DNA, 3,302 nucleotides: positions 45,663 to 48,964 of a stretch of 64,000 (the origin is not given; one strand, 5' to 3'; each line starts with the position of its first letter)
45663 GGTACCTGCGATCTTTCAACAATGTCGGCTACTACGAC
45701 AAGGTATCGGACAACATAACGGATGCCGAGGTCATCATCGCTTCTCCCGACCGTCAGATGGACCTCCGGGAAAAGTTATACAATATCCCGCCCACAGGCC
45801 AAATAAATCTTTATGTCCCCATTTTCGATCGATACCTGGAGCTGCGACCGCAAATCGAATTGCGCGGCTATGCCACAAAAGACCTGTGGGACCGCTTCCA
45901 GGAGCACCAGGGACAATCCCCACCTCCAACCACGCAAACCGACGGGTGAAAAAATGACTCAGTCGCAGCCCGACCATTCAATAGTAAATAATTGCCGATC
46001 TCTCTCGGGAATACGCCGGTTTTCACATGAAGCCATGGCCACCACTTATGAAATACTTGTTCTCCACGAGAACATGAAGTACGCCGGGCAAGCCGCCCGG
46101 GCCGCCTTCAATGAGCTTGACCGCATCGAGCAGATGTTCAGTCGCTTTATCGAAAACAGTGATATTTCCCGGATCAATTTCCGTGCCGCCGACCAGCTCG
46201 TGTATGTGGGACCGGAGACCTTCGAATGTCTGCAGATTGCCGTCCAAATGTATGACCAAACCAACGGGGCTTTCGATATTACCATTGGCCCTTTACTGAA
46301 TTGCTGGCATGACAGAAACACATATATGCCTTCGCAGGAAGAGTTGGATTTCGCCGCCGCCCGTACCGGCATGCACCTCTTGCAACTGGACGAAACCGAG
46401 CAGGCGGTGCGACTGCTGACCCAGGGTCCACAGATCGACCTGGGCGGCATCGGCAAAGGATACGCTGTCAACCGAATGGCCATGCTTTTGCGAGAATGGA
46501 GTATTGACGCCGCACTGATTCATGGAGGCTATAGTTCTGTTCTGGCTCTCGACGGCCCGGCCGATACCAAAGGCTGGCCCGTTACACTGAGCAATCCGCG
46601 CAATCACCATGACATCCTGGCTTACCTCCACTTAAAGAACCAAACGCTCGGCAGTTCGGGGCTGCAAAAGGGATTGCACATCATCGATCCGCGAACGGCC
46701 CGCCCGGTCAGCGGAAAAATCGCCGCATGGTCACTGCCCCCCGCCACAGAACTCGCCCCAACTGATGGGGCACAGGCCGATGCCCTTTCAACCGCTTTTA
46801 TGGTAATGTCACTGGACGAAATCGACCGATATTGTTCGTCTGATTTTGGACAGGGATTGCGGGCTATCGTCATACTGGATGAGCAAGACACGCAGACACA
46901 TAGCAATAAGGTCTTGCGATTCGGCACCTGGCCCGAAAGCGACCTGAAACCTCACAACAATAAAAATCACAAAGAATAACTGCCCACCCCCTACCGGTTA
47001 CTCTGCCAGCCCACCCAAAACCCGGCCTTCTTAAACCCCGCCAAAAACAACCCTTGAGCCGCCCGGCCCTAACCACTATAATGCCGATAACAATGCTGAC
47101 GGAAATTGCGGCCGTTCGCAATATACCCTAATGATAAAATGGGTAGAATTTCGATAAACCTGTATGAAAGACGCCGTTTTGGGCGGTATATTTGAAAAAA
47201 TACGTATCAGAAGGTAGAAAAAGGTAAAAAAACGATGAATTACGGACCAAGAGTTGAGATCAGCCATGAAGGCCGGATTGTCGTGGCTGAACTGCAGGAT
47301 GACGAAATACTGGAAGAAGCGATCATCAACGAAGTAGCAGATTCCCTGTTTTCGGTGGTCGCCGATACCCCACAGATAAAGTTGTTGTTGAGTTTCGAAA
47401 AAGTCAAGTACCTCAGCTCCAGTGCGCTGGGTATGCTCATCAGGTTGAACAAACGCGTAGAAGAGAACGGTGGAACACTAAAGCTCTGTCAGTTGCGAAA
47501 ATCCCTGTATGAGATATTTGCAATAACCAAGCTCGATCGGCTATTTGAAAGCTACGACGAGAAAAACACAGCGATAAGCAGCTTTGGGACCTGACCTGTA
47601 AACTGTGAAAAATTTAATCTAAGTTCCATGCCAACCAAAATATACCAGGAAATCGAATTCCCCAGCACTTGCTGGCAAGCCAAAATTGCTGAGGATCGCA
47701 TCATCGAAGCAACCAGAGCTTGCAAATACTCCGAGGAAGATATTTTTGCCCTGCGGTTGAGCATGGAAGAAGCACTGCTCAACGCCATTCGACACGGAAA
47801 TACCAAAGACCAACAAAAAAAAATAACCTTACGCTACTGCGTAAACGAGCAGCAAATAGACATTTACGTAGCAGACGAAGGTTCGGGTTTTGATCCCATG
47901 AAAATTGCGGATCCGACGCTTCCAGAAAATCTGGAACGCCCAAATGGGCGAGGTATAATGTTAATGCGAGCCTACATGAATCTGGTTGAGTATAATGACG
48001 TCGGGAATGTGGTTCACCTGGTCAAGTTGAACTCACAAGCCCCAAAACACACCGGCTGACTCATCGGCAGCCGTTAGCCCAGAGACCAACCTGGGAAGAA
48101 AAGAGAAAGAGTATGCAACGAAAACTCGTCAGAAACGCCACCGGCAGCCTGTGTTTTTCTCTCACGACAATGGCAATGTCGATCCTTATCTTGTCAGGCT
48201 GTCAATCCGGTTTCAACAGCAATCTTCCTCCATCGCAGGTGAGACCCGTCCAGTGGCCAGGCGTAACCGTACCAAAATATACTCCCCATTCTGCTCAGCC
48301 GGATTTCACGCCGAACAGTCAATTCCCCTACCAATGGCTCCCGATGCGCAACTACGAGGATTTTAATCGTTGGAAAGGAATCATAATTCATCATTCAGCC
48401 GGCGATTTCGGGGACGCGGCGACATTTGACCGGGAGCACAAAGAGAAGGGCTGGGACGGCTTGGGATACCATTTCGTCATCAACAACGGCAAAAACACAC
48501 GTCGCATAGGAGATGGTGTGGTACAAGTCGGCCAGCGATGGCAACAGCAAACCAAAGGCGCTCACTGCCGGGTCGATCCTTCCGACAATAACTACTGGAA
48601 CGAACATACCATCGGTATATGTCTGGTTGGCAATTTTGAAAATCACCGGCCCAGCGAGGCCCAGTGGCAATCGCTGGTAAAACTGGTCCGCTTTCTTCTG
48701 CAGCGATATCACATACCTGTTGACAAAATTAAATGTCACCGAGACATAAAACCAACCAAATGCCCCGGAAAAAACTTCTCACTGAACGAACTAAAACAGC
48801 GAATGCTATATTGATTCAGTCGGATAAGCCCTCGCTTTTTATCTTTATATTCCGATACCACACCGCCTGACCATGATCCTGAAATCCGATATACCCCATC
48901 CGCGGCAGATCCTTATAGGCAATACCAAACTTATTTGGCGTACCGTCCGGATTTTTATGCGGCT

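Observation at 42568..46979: Candidate protein O-glycosylation operon: two Pro/Thr-linker discoidin (lipo)proteins co-transcribed with a PMT/ArnT-like GT-C enzyme and ApbE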

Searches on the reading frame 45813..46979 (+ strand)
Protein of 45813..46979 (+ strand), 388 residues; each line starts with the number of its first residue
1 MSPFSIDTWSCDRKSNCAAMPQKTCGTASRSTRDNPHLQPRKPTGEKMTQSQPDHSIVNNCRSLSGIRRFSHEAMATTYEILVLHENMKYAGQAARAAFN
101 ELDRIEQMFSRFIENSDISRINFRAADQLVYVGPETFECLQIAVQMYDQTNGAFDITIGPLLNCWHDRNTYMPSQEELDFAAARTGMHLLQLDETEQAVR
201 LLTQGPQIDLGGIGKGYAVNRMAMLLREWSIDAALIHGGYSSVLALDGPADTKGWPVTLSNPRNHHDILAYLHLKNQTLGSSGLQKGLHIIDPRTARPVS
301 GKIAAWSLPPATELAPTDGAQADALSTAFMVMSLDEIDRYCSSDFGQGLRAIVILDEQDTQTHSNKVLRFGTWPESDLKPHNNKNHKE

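Call 3: search_protein_families(library=pfam, proteins=[window:45813-46979:+], max_evalue=0.01)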
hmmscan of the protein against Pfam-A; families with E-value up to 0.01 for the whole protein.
window:45813-46979:+ (388 aa): 1 family
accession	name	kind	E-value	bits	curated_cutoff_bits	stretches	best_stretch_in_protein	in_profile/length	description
PF02424.20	ApbE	-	5.6e-56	190.4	25.6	1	75-343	1-257/266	ApbE family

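Call 4: search_protein_families(library=ncbifam, proteins=[window:45813-46979:+], max_evalue=0.01)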
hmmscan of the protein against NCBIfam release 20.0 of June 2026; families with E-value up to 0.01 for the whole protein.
window:45813-46979:+ (388 aa): 1 family
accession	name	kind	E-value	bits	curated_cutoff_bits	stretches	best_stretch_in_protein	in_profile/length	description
NF007774.0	PRK10461.1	equivalog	5.6e-24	84.7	498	1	71-337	38-313/351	FAD:protein FMN transferase ApbE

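Call 32: search_solved_structures(query=window:45954-46979:+, show_alignments=1)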
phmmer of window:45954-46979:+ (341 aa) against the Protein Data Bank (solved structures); distinct sequences matched with E-value up to 0.001: 13.
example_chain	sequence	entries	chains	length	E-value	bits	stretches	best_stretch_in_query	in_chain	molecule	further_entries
1vrm_A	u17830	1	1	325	8.2e-25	90.8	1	27-308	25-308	hypothetical protein TM1553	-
4xgw_A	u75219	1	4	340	3.3e-20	75.6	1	42-310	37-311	FAD:protein FMN transferase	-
2o18_A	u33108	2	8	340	1.2e-19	73.8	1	42-310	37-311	Thiamine biosynthesis lipoprotein apbE | FAD:protein FMN transferase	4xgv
3pnd_A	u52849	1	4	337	2e-19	73.1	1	26-310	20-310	Thiamine biosynthesis lipoprotein ApbE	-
4xgx_A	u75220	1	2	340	7.4e-19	71.2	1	43-310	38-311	FAD:protein FMN transferase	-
7esa_A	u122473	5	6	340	4.4e-18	68.6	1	67-281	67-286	FAD:protein FMN transferase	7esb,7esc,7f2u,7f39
6nxi_A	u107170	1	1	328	7.9e-16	61.2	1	25-286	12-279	FAD:protein FMN transferase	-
6nxj_A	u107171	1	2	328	9e-15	57.8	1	25-286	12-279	FAD:protein FMN transferase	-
5mgy_H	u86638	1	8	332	4.4e-14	55.5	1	22-288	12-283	FAD:protein FMN transferase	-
4xdt_A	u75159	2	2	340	2.1e-10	43.4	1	47-288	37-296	FAD:protein FMN transferase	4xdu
4ifu_A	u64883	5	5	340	1.4e-09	40.7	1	47-288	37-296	FAD:protein FMN transferase | Thiamine biosynthesis lipoprotein ApbE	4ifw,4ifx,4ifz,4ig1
4xdr_A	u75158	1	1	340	7.2e-09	38.4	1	47-198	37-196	FAD:protein FMN transferase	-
7mgt_A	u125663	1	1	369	7.2e-09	38.4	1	47-287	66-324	FAD:protein FMN transferase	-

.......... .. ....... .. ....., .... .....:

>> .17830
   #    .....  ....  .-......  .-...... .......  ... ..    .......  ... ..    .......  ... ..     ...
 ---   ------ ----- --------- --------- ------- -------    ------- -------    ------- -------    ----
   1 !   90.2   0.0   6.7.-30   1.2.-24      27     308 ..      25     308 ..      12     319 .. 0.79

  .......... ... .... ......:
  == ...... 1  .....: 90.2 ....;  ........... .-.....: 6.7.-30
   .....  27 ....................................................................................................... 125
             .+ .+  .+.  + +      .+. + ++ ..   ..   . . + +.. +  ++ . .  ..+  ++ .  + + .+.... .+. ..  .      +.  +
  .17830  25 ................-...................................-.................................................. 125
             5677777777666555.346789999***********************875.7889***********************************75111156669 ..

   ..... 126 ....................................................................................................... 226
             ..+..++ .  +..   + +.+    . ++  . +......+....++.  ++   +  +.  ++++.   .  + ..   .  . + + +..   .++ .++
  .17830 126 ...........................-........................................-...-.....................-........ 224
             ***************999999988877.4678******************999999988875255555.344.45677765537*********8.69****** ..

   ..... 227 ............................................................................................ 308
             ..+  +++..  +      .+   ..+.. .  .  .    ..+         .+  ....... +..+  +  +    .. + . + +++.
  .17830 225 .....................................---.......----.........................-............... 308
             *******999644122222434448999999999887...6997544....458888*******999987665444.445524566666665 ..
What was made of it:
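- On ApbE FAD:protein FMN transferase (PF02424): Call 32: PDB ApbEs match at E 8e-25.
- PDB ApbEs match at E 8e-25 (call 32).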

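Call 47: find_homologous_proteins(query=window:45954-46979:+)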
Query window:45954-46979:+ (341 aa): 7411 proteins with E <= 0.001 among 8000 candidates; the best 120 are listed.
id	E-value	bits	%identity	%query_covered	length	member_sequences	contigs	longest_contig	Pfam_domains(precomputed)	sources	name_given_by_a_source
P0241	1.8e-215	732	94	100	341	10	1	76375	PF02424.21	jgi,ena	-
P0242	6.4e-116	405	57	97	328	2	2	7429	PF02424.21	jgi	-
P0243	7.3e-116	405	58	97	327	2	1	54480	PF02424.21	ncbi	-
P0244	8.2e-116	405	58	97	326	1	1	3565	PF02424.21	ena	-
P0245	2.3e-115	403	55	97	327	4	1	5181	PF02424.21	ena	-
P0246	4.5e-115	402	57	96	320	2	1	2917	PF02424.21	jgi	-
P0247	5.3e-115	402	58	97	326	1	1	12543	PF02424.21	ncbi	-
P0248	1.0e-114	401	57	97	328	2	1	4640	PF02424.21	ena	-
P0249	2.6e-114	400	58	97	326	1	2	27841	PF02424.21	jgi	-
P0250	6.6e-114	398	59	93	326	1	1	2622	PF02424.21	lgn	-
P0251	1.0e-113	398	58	97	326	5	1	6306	PF02424.21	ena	-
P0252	1.0e-113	398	57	97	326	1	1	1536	PF02424.21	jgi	-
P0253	1.2e-113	398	56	97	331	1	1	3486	PF02424.21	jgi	-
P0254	2.5e-113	397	57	96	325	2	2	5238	PF02424.21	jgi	-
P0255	3.5e-113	396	56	97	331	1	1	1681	PF02424.21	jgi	-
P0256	3.6e-113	396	59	94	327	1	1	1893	PF02424.21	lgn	-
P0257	3.7e-113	396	56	96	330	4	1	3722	PF02424.21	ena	-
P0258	4.4e-113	396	58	97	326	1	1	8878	PF02424.21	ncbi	ncbi:MAG: FAD:protein FMN transferase [Sedimentisphaerales bacterium]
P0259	5.8e-113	395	57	97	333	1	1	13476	PF02424.21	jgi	-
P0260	8.7e-113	395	59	96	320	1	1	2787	PF02424.21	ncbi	ncbi:MAG: FAD:protein FMN transferase [Phycisphaerae bacterium]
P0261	1.2e-112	394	57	96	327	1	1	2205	PF02424.21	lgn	-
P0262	1.4e-112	394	56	97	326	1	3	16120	PF02424.21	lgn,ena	-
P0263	5.0e-112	392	58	97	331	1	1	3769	PF02424.21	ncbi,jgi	ncbi:MAG: FAD:protein FMN transferase [Planctomycetota bacterium]|jgi:thiamine biosynthesis lipoprot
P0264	5.8e-112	392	57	94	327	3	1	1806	PF02424.21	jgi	jgi:thiamine biosynthesis lipoprotein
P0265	5.8e-112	392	57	97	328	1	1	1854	PF02424.21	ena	-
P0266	7.1e-112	392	54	97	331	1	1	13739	PF02424.21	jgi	jgi:thiamine biosynthesis lipoprotein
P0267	8.2e-112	392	57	97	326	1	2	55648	PF02424.21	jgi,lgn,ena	-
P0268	9.1e-112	391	58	97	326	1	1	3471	PF02424.21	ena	-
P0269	9.8e-112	391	56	96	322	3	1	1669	PF02424.21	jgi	jgi:thiamine biosynthesis lipoprotein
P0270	1.1e-111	391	56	97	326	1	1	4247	PF02424.21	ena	-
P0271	1.2e-111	391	57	91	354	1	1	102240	PF02424.21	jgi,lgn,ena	-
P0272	1.2e-111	391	58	95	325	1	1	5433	PF02424.21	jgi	jgi:thiamine biosynthesis lipoprotein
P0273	1.6e-111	391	56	96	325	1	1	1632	PF02424.21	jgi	jgi:thiamine biosynthesis lipoprotein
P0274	1.8e-111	390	56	96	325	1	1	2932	PF02424.21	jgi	jgi:thiamine biosynthesis lipoprotein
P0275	1.9e-111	390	57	97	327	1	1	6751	PF02424.21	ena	-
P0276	2.0e-111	390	58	96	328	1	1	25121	PF02424.21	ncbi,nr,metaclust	ncbi:MAG: hypothetical protein A2Z25_04690 [Planctomycetes bacterium RBG_16_55_9]|nr:MAG: hypothetic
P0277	4.6e-111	389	56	94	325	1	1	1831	PF02424.21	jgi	jgi:thiamine biosynthesis lipoprotein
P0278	5.0e-111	389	56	97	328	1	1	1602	PF02424.21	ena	-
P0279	5.4e-111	389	56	95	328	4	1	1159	PF02424.21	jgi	jgi:FAD:protein FMN transferase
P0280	7.2e-111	388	57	96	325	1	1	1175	PF02424.21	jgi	jgi:thiamine biosynthesis lipoprotein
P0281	7.8e-111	388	58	94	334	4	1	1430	PF02424.21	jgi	-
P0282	7.9e-111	388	56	97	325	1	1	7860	PF02424.21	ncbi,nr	ncbi:MAG: FAD:protein FMN transferase [Sedimentisphaerales bacterium]|nr:FAD:protein FMN transferase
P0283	8.9e-111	388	55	96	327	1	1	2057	PF02424.21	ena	-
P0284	9.5e-111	388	56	97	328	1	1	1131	PF02424.21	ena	-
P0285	1.1e-110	388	58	94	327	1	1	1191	PF02424.21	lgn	-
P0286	1.1e-110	388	58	95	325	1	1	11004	PF02424.21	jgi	jgi:thiamine biosynthesis lipoprotein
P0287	1.3e-110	388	57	97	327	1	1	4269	PF02424.21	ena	-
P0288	1.4e-110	388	57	97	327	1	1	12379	PF02424.21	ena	-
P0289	1.8e-110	387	56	97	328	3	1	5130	PF02424.21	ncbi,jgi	ncbi:MAG: FAD:protein FMN transferase [Planctomycetota bacterium]|jgi:thiamine biosynthesis lipoprot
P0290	2.0e-110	387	58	93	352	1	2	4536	PF02424.21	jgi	-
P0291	2.4e-110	387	54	97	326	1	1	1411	PF02424.21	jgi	-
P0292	3.0e-110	386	57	97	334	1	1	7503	PF02424.21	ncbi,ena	-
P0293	3.1e-110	386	56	96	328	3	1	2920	PF02424.21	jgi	jgi:thiamine biosynthesis lipoprotein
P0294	3.3e-110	386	58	93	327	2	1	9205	PF02424.21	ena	-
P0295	3.5e-110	386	54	97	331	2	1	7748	PF02424.21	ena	-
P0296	3.9e-110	386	58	95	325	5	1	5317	PF02424.21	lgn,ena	-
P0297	4.4e-110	386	56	96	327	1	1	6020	PF02424.21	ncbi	ncbi:FAD:protein FMN transferase [Planctomycetota bacterium]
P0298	4.5e-110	386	54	97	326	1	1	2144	PF02424.21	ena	-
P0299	5.3e-110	386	55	96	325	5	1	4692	PF02424.21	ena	-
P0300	6.4e-110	385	56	96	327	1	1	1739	PF02424.21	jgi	jgi:thiamine biosynthesis lipoprotein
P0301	6.8e-110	385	56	94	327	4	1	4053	PF02424.21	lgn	-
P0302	6.8e-110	385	56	94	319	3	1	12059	PF02424.21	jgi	-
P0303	6.9e-110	385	55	97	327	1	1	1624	PF02424.21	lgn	-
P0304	7.0e-110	385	57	96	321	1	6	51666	PF02424.21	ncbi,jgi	ncbi:MAG: FAD:protein FMN transferase [Planctomycetota bacterium]|jgi:thiamine biosynthesis lipoprot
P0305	7.2e-110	385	56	96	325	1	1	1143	PF02424.21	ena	-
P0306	7.6e-110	385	56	96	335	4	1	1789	PF02424.21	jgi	jgi:thiamine biosynthesis lipoprotein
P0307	7.9e-110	385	55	97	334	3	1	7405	PF02424.21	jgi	jgi:thiamine biosynthesis lipoprotein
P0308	8.1e-110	385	56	97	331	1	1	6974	PF02424.21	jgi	jgi:thiamine biosynthesis lipoprotein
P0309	1.0e-109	385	58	94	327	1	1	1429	PF02424.21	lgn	-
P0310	1.1e-109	385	55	97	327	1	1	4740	PF02424.21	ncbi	-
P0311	1.2e-109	384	56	97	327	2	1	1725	PF02424.21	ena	-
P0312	1.5e-109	384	54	96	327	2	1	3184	PF02424.21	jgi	-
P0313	2.0e-109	384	57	97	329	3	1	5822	PF02424.21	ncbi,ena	ncbi:hypothetical protein ES703_32380 [subsurface metagenome]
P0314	2.1e-109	384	56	96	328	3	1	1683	PF02424.21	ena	-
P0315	2.2e-109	384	56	97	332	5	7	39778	PF02424.21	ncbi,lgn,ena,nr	ncbi:MAG: FAD:protein FMN transferase [Phycisphaerae bacterium]|nr:FAD:protein FMN transferase [Phyc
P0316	2.4e-109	384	56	96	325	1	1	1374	PF02424.21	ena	-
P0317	2.4e-109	383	56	97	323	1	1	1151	PF02424.21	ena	-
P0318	3.5e-109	383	54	97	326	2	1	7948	PF02424.21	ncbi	-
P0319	3.5e-109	383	56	94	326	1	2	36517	PF02424.21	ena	-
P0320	3.6e-109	383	56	97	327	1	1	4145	PF02424.21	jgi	-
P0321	3.6e-109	383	55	97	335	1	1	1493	PF02424.21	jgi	jgi:thiamine biosynthesis lipoprotein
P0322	3.7e-109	383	57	93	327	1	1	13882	PF02424.21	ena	-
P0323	3.7e-109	383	55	97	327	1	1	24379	PF02424.21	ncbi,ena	-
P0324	3.9e-109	383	55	96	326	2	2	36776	PF02424.21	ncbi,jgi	ncbi:MAG: FAD:protein FMN transferase [Planctomycetota bacterium]|jgi:thiamine biosynthesis lipoprot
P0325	4.0e-109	383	55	97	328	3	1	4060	PF02424.21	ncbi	ncbi:MAG: FAD:protein FMN transferase [Planctomycetota bacterium]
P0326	4.2e-109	383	56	97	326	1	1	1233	PF02424.21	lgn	-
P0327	4.2e-109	383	55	96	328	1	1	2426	PF02424.21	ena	-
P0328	5.1e-109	382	57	96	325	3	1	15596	PF02424.21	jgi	-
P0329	5.3e-109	382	55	96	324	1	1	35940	PF02424.21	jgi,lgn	jgi:thiamine biosynthesis lipoprotein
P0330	5.4e-109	382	54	97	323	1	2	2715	PF02424.21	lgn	-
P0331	5.8e-109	382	55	97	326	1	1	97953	PF02424.21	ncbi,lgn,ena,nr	ncbi:MAG: FAD:protein FMN transferase [Planctomycetes bacterium]|nr:FAD:protein FMN transferase [Pla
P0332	6.0e-109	382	55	97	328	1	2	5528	PF02424.21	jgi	jgi:FAD:protein FMN transferase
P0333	6.1e-109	382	58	93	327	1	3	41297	PF02424.21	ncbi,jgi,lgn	-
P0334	6.2e-109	382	55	96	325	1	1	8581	PF02424.21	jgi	jgi:thiamine biosynthesis lipoprotein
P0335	6.3e-109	382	55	97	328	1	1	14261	PF02424.21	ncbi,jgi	ncbi:MAG: FAD:protein FMN transferase [Planctomycetota bacterium]|jgi:thiamine biosynthesis lipoprot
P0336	8.1e-109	382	57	93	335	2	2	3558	PF02424.21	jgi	jgi:thiamine biosynthesis lipoprotein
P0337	8.4e-109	382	57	93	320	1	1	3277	PF02424.21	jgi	jgi:thiamine biosynthesis lipoprotein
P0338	8.4e-109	382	55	97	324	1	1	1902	PF02424.21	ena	-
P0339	8.7e-109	382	57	93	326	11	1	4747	PF02424.21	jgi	jgi:thiamine biosynthesis lipoprotein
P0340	9.7e-109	381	56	96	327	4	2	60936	PF02424.21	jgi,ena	-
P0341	1.0e-108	381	56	96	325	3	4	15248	PF02424.21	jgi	-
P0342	1.1e-108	381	58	96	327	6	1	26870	PF02424.21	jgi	-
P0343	1.1e-108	381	58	92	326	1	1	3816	PF02424.21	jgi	jgi:thiamine biosynthesis lipoprotein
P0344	1.1e-108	381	55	96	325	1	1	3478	PF02424.21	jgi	jgi:thiamine biosynthesis lipoprotein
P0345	1.1e-108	381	56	97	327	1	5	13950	PF02424.21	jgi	jgi:thiamine biosynthesis lipoprotein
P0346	1.7e-108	381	59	91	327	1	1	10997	PF02424.21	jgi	-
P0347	1.8e-108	381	56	96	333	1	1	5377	PF02424.21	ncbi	-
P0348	2.0e-108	380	54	97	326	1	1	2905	PF02424.21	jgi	-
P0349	2.1e-108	380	56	96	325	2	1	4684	PF02424.21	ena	-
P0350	2.2e-108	380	55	96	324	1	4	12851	PF02424.21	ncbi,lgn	-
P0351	2.3e-108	380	56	97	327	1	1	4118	PF02424.21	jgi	-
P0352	2.4e-108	380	54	97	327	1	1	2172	PF02424.21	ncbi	-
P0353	2.5e-108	380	56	95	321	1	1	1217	PF02424.21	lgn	-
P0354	2.5e-108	380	55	96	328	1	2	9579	PF02424.21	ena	-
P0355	2.6e-108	380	55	96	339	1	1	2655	PF02424.21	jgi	jgi:thiamine biosynthesis lipoprotein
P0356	2.7e-108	380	56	97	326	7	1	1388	PF02424.21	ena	-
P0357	2.9e-108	380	55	97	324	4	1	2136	PF02424.21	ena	-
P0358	3.1e-108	380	55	96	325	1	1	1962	PF02424.21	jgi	jgi:thiamine biosynthesis lipoprotein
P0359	3.2e-108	380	54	97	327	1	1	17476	PF02424.21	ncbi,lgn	ncbi:MAG: FAD:protein FMN transferase [Phycisphaerae bacterium]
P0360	3.2e-108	380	56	96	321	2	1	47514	PF02424.21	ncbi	-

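Call 77: find_encoding_contigs(protein=P0241, flank=10000, max_places=1)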
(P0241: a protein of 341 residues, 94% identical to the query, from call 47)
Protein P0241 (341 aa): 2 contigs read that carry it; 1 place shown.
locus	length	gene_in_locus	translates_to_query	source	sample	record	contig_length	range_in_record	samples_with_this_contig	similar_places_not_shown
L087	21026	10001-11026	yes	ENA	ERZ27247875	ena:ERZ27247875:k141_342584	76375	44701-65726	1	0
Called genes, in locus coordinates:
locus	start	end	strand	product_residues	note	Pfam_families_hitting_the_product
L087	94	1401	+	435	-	PF02310:B12-binding, PF04055:Radical_SAM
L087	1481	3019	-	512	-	PF01171:ATP_bind_3, PF11734:TilS_C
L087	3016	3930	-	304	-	PF02558:ApbA, PF08546:ApbA_C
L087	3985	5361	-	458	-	PF02878:PGM_PMM_I, PF02879:PGM_PMM_II, PF02880:PGM_PMM_III, PF00408:PGM_PMM_IV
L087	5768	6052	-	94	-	PF04316:FlgM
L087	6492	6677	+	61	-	-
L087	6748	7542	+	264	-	-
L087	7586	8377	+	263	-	-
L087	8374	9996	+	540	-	PF13231:PMT_2, PF02366:PMT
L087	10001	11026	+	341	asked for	PF02424:ApbE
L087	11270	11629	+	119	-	PF01740:STAS, PF13466:STAS_2 (weak)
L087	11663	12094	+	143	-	PF13581:HATPase_c_2, PF02518:HATPase_c (weak)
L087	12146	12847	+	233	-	PF01510:Amidase_2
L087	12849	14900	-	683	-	PF06439:3keto-disac_hyd, PF20407:DUF1583_N (faint), PF01261:AP_endonuc_2, PF06439:3keto-disac_hyd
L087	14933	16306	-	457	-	PF01408:GFO_IDH_MocA, PF22725:GFO_IDH_MocA_C3 (faint), PF19051:GFO_IDH_MocA_C2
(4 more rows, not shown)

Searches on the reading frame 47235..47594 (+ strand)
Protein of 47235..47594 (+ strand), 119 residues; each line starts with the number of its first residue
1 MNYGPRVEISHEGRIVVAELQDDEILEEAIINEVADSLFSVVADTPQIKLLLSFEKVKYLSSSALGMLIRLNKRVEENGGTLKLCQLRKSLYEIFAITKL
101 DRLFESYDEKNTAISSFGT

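Call 64: search_protein_families(library=pfam, proteins=[window:47235-47594:+], max_evalue=0.001)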
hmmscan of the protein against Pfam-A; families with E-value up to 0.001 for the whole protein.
window:47235-47594:+ (119 aa): 2 families
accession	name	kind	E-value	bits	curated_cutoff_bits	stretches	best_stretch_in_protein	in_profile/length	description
PF01740.26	STAS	-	1.1e-11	44.8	22.6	1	29-110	22-103/106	STAS domain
PF13466.11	STAS_2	-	9.1e-06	26.2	29.2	1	48-101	27-80/80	STAS domain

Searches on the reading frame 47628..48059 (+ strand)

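Call 64: search_protein_families(library=pfam, proteins=[window:47628-48059:+], max_evalue=0.001)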
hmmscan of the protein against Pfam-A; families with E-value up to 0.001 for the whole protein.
window:47628-48059:+ (143 aa): 2 families
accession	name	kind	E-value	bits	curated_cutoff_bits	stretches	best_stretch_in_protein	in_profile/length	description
PF13581.12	HATPase_c_2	-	3.1e-26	92.3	27.4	1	17-133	7-127/127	Histidine kinase-like ATPase domain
PF02518.31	HATPase_c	-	5.6e-06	27.2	26.4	1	39-117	3-84/111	Histidine kinase-, DNA gyrase B-, and HSP90-like ATPase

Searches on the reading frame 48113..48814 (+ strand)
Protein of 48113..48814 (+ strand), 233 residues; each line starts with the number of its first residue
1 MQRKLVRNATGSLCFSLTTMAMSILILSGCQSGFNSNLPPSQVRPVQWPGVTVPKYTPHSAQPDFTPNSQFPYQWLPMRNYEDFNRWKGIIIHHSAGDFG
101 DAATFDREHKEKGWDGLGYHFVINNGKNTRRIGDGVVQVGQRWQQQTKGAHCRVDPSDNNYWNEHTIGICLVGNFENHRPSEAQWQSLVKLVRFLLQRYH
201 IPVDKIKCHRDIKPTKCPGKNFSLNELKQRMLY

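Call 64: search_protein_families(library=pfam, proteins=[window:48113-48814:+], max_evalue=0.001)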
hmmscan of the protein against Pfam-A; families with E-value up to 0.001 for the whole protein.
window:48113-48814:+ (233 aa): 1 family
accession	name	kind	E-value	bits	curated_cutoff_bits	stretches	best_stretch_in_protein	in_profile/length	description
PF01510.30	Amidase_2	-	6.2e-23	82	26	1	85-220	3-131/131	N-acetylmuramoyl-L-alanine amidase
